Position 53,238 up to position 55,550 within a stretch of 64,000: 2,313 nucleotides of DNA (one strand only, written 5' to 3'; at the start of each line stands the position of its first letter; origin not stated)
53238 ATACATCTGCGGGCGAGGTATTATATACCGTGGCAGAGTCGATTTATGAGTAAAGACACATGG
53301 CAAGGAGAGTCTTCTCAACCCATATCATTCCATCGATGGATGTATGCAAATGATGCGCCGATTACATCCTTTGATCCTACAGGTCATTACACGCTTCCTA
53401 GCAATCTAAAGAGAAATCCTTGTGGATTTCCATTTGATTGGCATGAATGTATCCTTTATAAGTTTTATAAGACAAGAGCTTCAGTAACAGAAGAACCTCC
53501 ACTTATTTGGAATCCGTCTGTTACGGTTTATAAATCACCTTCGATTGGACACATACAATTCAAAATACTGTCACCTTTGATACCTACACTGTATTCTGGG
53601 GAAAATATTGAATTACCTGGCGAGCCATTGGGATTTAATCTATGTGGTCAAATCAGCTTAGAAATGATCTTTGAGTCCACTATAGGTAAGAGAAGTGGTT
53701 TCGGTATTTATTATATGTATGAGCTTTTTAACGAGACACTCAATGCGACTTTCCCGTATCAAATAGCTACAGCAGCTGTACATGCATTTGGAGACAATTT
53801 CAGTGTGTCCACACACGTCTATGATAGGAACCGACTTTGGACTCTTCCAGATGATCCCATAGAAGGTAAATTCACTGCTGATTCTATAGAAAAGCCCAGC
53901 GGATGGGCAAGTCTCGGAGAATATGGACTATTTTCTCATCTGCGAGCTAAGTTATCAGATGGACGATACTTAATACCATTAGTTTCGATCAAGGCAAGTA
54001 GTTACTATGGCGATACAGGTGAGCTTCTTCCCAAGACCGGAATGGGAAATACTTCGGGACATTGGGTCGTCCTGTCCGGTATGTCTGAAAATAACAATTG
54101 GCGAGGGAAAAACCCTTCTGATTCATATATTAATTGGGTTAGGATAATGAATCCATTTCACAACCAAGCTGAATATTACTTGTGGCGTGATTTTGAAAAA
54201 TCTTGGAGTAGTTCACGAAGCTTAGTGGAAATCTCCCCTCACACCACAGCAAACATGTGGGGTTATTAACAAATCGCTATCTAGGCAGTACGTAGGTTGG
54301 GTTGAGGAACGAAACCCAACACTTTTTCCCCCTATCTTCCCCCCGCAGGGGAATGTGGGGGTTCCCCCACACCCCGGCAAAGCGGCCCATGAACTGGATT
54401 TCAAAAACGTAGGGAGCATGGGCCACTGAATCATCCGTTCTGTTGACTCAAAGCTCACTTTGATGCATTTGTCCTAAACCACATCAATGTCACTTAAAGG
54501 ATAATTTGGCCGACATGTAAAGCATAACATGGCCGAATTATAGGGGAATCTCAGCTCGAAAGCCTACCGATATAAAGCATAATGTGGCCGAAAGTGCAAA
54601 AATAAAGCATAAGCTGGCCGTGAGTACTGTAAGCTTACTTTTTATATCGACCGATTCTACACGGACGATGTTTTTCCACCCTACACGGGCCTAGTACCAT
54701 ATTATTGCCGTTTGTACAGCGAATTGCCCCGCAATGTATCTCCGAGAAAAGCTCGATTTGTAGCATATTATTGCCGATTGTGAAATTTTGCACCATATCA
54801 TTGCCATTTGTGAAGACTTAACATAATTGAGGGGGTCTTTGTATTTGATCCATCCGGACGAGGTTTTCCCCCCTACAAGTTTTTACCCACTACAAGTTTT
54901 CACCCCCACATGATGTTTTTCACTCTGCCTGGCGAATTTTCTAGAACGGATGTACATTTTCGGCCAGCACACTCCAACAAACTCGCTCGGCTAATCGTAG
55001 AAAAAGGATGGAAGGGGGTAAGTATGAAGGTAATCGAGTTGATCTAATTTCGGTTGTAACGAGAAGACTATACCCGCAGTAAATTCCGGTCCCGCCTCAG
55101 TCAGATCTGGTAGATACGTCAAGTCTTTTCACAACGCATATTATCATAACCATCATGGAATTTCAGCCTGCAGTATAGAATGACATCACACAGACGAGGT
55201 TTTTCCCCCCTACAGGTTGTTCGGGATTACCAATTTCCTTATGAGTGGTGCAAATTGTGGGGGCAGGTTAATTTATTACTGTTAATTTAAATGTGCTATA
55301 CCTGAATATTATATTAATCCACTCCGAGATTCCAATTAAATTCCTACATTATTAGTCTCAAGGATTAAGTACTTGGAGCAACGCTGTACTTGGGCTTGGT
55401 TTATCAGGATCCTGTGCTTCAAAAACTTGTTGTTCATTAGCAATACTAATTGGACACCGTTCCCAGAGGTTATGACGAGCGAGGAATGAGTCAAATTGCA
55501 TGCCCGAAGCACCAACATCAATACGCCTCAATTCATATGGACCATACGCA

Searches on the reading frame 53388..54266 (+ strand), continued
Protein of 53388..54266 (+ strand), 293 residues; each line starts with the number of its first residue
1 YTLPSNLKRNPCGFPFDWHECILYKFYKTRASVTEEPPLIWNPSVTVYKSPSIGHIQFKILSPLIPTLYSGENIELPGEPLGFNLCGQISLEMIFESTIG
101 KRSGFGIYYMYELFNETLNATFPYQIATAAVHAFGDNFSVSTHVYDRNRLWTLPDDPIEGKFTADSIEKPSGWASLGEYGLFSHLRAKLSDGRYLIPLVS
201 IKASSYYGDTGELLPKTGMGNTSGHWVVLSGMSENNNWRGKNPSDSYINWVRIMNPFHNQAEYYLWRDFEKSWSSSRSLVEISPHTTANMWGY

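Call 57: find_related_loci(query=A2, collection=metagenome_contigs, flank=4000)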
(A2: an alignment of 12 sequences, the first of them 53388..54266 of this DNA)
Query A2 (293 aa) in metagenome_contigs; peptide patterns used: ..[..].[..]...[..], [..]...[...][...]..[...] (x = any residue, [..] = any of these).
149 stretches matched a pattern; 47 encode a relative of the query (tblastn E <= 1e-3); 47 distinct loci.
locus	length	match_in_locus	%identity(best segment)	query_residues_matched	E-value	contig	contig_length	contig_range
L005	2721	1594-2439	36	2-283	4e-40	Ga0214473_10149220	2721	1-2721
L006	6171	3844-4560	27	17-272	5e-21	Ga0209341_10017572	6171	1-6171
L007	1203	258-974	27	17-272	3e-21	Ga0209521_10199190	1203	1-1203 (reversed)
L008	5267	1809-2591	29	12-278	3e-20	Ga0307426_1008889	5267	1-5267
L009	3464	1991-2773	29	12-278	3e-20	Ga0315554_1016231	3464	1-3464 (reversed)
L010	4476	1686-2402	28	17-272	3e-20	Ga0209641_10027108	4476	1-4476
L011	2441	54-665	32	78-282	2e-18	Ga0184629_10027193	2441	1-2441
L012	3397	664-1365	29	1-272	3e-18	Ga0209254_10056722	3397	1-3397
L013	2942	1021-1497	29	84-274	3e-17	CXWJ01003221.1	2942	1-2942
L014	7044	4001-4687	28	17-273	2e-15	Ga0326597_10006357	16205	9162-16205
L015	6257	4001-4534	29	83-278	9e-15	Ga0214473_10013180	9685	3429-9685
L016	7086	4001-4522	32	82-272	1e-14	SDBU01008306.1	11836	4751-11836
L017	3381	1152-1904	28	25-279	2e-14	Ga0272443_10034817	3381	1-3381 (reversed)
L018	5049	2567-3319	28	25-279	2e-14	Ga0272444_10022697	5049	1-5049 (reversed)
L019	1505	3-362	38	159-276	3e-14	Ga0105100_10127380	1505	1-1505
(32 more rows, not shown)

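Call 62: search_protein_families(library=pfam, proteins=[L003:3056-4294:+, L004:3337-4566:+, L014:4759-5868:+], max_evalue=0.01)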
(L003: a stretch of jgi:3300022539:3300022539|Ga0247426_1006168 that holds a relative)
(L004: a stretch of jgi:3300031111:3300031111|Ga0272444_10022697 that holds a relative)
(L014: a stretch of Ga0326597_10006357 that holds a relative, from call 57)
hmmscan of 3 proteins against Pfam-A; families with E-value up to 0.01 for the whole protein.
L003:3056-4294:+ (412 aa): 6 families
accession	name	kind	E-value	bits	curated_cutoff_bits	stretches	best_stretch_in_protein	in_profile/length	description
PF07676.18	PD40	-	1.5e-35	120.8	20.9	5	303-337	3-38/38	WD40-like Beta Propeller Repeat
PF25174.1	Beta-prop_THOC3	-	5.6e-10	39.1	305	1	266-368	90-187/272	THOC3 beta-propeller domain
PF00930.27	DPPIV_N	-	6.7e-09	35.4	22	0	284-355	17-85/354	Dipeptidyl peptidase IV (DPP IV) N-terminal region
PF23389.1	Beta-prop_WDR19_1st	-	0.00011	21.8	27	0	316-373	5-59/325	WDR19 first beta-propeller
PF24797.1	Beta-prop_WDR35_TULP_N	-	0.003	17.2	80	0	315-391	122-191/332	WDR35/TULP4 N-terminal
PF24817.1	WD40_WDHD1_1st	-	0.0061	16.2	109.9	0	313-369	183-239/291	WDHD1 first WD40 domain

L004:3337-4566:+ (409 aa): 5 families
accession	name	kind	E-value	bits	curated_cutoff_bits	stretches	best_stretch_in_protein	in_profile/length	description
PF07676.18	PD40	-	2.8e-25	88.1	20.9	4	119-146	11-37/38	WD40-like Beta Propeller Repeat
PF25174.1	Beta-prop_THOC3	-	3.8e-08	33.1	305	1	121-319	93-271/272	THOC3 beta-propeller domain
PF00930.27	DPPIV_N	-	1.1e-07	31.3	22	0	280-320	20-60/354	Dipeptidyl peptidase IV (DPP IV) N-terminal region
PF14583.12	Pectate_lyase22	-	3.1e-05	23.3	30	0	216-255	244-283/386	Oligogalacturonate lyase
PF02897.21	Peptidase_S9_N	-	0.0028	16.9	24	0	120-184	127-190/414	Prolyl oligopeptidase, N-terminal beta-propeller domain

L014:4759-5868:+ (369 aa): 6 families
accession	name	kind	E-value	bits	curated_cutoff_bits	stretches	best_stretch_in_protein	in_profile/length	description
PF07676.18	PD40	-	2.1e-11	43.9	20.9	1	220-234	11-25/38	WD40-like Beta Propeller Repeat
PF25174.1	Beta-prop_THOC3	-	1.4e-05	24.7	305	0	279-330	54-108/272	THOC3 beta-propeller domain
PF00930.27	DPPIV_N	-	0.00039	19.7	22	0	158-235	28-118/354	Dipeptidyl peptidase IV (DPP IV) N-terminal region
PF24807.1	WD40_CDC20-Fz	-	0.0015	18.3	200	1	178-329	16-154/292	CDC20/Fizzy WD40 domain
PF12894.13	ANAPC4_WD40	-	0.0059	17.3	22.9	0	312-332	40-60/91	Anaphase-promoting complex subunit 4 WD40 domain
PF23414.1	Beta-prop_EML_2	-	0.0075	16.1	90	0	173-233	41-97/266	Echinoderm microtubule-associated protein second beta-propeller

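Call 65: search_protein_families(library=pfam, proteins=[P0008, P0016, P0034, P0036, P0043, P0054, P0055, P0057, P0058, P0060], max_evalue=0.1)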
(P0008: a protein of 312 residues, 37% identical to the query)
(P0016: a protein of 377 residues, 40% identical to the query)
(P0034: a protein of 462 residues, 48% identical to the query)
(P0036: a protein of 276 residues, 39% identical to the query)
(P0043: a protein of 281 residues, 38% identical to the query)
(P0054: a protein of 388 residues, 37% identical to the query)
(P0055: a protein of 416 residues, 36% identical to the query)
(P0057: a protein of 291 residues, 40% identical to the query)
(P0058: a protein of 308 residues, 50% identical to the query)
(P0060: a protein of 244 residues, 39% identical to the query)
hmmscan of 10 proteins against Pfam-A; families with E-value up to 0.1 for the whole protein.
P0008 (312 aa): 0 families

P0016 (377 aa): 0 families

P0034 (462 aa): 0 families

P0036 (276 aa): 0 families

P0043 (281 aa): 0 families

P0054 (388 aa): 0 families

P0055 (416 aa): 0 families

P0057 (291 aa): 0 families

P0058 (308 aa): 0 families

P0060 (244 aa): 0 families

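Call 66: search_protein_families(library=pfam, proteins=[P0010, P0015, P0022, P0023, P0028, P0031, P0033, P0049, P0052, P0064], max_evalue=0.1)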
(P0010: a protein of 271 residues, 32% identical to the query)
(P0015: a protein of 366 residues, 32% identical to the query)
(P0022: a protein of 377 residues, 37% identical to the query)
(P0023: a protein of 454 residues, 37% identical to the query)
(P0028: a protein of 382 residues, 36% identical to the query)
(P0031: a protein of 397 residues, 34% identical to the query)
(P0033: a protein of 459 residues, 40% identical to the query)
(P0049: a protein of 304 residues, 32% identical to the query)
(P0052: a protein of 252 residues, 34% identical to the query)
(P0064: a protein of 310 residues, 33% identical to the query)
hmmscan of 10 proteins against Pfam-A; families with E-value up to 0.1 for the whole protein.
P0010 (271 aa): 1 family
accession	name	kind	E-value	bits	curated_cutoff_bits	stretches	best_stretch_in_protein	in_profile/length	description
PF04146.21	YTH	-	0.047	13.9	22.1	1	218-270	83-135/135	YT521-B-like domain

P0015 (366 aa): 0 families

P0022 (377 aa): 1 family
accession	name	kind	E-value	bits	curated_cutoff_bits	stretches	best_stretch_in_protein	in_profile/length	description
PF01027.25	Bax1-I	-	0.025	14.8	34.1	1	2-75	45-111/207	Inhibitor of apoptosis-promoting Bax1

P0023 (454 aa): 1 family
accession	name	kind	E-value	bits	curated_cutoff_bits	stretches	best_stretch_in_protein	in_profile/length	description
PF03527.20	RHS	-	0.039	14.2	27.9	1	53-76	11-34/38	RHS protein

P0028 (382 aa): 0 families

P0031 (397 aa): 1 family
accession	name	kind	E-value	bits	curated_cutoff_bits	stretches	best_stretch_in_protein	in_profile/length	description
PF08265.16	YL1_C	-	0.024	14.8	22.6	0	44-55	6-17/29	YL1 nuclear protein C-terminal domain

P0033 (459 aa): 2 families
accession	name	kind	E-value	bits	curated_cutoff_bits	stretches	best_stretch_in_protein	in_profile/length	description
PF00395.25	SLH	-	2.4e-08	34.2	20.8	1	50-92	4-44/44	S-layer homology domain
PF13529.12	Peptidase_C39_2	-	0.052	14.5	24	0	301-415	12-133/143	Peptidase_C39 like family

P0049 (304 aa): 0 families

P0052 (252 aa): 0 families

P0064 (310 aa): 2 families
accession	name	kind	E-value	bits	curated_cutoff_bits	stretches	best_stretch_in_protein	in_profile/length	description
PF22473.1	PilJ_Pilin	-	0.0061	17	26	1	101-132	13-44/81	PilJ, Pilin domain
PF05147.19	LANC_like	-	0.024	13.7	23.2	1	83-122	149-189/350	Lanthionine synthetase C-like protein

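Call 67: search_protein_families(library=pfam, proteins=[P0007, P0012, P0013, P0037, P0009, P0011, P0019, P0021, P0029, P0068], max_evalue=0.1)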
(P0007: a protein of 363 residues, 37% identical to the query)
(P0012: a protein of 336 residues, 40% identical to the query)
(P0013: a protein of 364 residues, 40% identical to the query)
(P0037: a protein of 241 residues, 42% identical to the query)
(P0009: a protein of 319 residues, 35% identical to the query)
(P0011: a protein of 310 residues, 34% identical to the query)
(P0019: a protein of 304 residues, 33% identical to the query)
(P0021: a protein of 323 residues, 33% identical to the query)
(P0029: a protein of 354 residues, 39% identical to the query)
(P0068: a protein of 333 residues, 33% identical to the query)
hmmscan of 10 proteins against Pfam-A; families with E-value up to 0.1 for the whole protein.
P0007 (363 aa): 0 families

P0012 (336 aa): 0 families

P0013 (364 aa): 0 families

P0037 (241 aa): 1 family
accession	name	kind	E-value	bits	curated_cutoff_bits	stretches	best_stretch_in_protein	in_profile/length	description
PF13529.12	Peptidase_C39_2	-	1.7e-05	25.8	24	1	36-178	4-133/143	Peptidase_C39 like family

P0009 (319 aa): 0 families

P0011 (310 aa): 0 families

P0019 (304 aa): 0 families

P0021 (323 aa): 0 families

P0029 (354 aa): 0 families

P0068 (333 aa): 0 families
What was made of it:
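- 53556..53558 (+): Gln4589 codon, candidate oxyanion-hole residue. It falls in the part of P0037 matched by the start of the Peptidase_C39_2 model (call 67).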

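Call 74: search_solved_structures(query=P0037, max_evalue=10, show_alignments=2)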
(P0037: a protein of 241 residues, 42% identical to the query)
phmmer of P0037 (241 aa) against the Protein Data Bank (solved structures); distinct sequences matched with E-value up to 10: 53.
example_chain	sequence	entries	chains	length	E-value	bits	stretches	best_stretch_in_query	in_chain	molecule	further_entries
7s3m_H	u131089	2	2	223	0.0066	19.1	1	175-227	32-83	Fab22 Heavy Chain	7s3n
5x2m_H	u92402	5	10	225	0.0073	19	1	172-228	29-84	Fab16A Heavy chain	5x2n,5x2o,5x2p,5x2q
8ror_H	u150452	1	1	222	0.014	18.1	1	172-226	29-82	Heavy Chain Fab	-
3rhw_F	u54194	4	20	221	0.015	18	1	172-227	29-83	Mouse monoclonal Fab fragment, heavy chain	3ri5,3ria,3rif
4tnv_F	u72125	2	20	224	0.015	17.9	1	172-227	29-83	Mouse monoclonal Fab fragment, heavy chain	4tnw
5myo_B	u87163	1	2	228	0.022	17.4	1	172-226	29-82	Fab c#6 heavy chain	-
9ctu_D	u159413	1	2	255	0.029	17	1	172-227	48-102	short conformation Fab heavy chain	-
9eza_A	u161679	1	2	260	0.029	17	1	171-230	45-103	Nemolizumab scFv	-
7vgs_D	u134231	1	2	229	0.038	16.6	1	172-227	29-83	YN7717_9 Fab heavy chain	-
9exa_D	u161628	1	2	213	0.039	16.6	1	172-227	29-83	Fab-B heavy chain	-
7ued_H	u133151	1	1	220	0.041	16.5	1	172-223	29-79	MORAb-009 Fab heavy chain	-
9cia_B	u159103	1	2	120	0.042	16.5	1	172-227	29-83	UCHT1 Fab chain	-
9jy2_B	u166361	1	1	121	0.042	16.5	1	172-227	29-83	Fab heavy chain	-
1xiw_D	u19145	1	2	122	0.043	16.4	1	172-227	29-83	immunoglobulin heavy chain variable region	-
8w2e_D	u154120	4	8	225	0.044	16.4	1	172-227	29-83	Fab B Light Chain | FAb B heavy chain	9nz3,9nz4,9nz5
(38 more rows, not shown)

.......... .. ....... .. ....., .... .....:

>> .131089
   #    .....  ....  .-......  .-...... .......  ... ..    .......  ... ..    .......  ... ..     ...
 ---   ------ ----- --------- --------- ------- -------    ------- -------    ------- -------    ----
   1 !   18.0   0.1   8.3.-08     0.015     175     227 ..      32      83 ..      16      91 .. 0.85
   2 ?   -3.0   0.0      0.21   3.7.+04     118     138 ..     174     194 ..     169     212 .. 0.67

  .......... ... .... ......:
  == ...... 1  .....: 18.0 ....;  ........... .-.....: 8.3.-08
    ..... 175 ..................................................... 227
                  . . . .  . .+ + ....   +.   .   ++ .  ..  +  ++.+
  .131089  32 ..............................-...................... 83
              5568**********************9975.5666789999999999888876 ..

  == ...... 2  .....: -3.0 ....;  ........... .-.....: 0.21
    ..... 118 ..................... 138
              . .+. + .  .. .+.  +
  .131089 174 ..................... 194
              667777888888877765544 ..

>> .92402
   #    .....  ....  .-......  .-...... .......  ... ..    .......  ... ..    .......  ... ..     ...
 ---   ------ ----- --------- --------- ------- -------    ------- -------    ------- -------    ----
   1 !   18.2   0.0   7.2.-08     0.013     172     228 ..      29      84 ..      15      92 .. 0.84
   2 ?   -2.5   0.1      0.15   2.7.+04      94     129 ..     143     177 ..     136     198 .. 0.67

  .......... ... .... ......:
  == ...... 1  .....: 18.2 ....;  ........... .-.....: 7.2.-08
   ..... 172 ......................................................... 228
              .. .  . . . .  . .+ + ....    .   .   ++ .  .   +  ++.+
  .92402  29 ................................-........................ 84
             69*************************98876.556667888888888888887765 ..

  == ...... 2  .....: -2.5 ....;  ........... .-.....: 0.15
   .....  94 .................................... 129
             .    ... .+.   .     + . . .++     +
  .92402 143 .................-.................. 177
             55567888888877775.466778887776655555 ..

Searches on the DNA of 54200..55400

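Call 85: search_rna_families(source=window, start=54200, end=55400, threshold=evalue, max_evalue=1)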
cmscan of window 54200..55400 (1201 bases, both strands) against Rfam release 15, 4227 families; matches with E-value up to 1: 0.
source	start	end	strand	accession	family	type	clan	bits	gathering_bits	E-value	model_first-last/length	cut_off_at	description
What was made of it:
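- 54270..55357 (.): Gene-free 1.1-kb spacer. It occupies the position where most relatives (37 of 43 loci with a downstream ORF) carry the PD40 lipoprotein partner gene. It contains dispersed repeats. No Rfam match (call 85).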
